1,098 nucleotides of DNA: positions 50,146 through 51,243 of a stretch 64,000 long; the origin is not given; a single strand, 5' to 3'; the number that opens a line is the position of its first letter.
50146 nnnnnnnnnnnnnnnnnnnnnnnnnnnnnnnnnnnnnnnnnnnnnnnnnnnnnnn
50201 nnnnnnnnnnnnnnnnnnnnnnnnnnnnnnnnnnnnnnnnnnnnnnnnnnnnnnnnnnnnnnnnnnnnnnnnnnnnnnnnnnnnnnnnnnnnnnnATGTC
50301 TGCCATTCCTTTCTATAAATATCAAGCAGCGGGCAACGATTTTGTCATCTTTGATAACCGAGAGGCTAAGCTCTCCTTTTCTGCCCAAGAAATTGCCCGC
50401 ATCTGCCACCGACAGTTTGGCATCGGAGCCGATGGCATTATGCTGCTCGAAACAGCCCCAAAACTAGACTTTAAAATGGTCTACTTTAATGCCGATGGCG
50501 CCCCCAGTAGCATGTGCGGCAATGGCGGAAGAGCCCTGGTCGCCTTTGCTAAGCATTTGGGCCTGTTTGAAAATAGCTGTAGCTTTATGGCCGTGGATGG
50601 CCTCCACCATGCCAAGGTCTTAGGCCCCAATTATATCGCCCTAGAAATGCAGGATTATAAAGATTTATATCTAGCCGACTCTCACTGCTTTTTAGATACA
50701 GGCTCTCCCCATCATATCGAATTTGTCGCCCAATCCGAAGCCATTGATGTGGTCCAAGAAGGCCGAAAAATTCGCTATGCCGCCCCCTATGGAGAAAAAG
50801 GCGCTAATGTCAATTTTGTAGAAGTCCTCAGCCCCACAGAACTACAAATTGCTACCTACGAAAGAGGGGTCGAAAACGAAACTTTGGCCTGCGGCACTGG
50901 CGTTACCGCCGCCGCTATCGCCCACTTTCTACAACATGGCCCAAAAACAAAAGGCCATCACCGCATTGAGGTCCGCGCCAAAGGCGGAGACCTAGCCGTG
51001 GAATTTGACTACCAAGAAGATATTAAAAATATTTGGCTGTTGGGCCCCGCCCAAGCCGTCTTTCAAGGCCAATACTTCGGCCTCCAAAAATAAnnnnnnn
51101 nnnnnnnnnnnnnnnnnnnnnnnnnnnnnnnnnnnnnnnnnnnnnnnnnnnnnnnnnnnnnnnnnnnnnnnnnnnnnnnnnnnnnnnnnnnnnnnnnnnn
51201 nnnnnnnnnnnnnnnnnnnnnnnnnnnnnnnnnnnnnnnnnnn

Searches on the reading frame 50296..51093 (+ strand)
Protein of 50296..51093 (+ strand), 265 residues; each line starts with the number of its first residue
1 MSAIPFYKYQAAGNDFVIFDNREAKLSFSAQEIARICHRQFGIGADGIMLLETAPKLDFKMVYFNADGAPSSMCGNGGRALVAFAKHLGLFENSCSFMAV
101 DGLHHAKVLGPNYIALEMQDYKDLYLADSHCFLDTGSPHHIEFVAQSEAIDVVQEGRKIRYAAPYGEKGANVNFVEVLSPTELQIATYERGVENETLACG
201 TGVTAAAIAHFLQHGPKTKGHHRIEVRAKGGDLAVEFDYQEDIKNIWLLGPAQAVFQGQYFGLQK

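Call 26: find_related_loci(query=window:50296-51093:+, collection=genome_contigs, flank=10000)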
Query window:50296-51093:+ (265 aa) in genome_contigs; peptide patterns used: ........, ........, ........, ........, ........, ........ (x = any residue, [..] = any of these).
600 stretches matched a pattern (row limit reached: there are more); 584 encode a relative of the query (tblastn E <= 1e-3); the best 80 are kept; 80 distinct loci.
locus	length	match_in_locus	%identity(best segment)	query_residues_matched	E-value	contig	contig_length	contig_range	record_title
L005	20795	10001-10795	91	1-265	1e-167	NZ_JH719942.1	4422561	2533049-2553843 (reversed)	Saprospira grandis DSM 2844 Sapgrscaffold_2, whole genome shotgun sequence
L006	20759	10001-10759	54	4-258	9e-87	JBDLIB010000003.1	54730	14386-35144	MAG: Bacteroidota bacterium isolate MAG010 MAG010_3, whole genome shotgun sequence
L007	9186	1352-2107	52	4-258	5e-85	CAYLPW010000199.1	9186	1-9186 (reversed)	MAG TPA_asm: uncultured Saprospiraceae bacterium isolate SRP063590_co1_204 genome assembly, contig: NODE_8043_length_918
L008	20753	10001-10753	52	6-258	4e-85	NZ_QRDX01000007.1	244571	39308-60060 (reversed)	Seonamhaeicola aphaedonensis strain CECT 8487 Ga0244636_107, whole genome shotgun sequence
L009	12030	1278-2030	51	7-259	5e-85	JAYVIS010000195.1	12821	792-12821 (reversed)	MAG: Bacteroidota bacterium isolate GL51_Up_metabinner_16_sub GL51_Up_metabinner_16_sub_194, whole genome shotgun sequen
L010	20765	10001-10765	51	3-259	8e-85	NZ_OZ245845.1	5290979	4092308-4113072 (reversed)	MAG: Winogradskyella sp. isolate a25b88cc-6602-4e3b-a4f0-df5fe21f6838 chromosome 1, complete sequence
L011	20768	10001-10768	50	3-259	1e-84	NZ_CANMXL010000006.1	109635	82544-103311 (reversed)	Uncultured Winogradskyella sp. isolate YR2-1-20-J.fasta NODE_6, whole genome shotgun sequence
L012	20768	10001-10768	50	3-260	2e-84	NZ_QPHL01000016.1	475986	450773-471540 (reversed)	Winogradskyella sp. KYW1333 contig16, whole genome shotgun sequence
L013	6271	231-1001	52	4-258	1e-83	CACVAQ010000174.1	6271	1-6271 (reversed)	MAG: uncultured Aureispira sp. isolate HLG_WM_MAG_10 genome assembly, contig: NODE_2277_length_6271_cov_49.846680, whole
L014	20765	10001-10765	51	4-259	1e-83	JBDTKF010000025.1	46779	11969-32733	MAG: Ginsengibacter sp. isolate cluster2_bin.70 k127_3125530, whole genome shotgun sequence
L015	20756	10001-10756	52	5-258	4e-83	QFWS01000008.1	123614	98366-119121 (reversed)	Flavobacteriaceae bacterium LYZ1037 contig8_1, whole genome shotgun sequence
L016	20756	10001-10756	50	7-260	4e-83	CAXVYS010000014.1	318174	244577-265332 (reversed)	MAG: Bacteroidia bacterium isolate 6e587fb1-28cf-479a-b2ce-4acc679b3bb4 genome assembly, contig: contig_14, whole genome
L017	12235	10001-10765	50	4-259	8e-83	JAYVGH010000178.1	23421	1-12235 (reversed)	MAG: Bacteroidota bacterium isolate GL46_Up_concoct_104 GL46_Up_concoct_104_177, whole genome shotgun sequence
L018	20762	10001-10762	51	4-259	1e-82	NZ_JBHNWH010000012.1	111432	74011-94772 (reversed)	Winogradskyella sp. A3E31 scaffold_12_length=111433, whole genome shotgun sequence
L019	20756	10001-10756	52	6-260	7e-83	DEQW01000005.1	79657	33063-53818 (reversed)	MAG TPA_asm: Flavobacteriaceae bacterium UBA3356 UBA3356_contig_1108, whole genome shotgun sequence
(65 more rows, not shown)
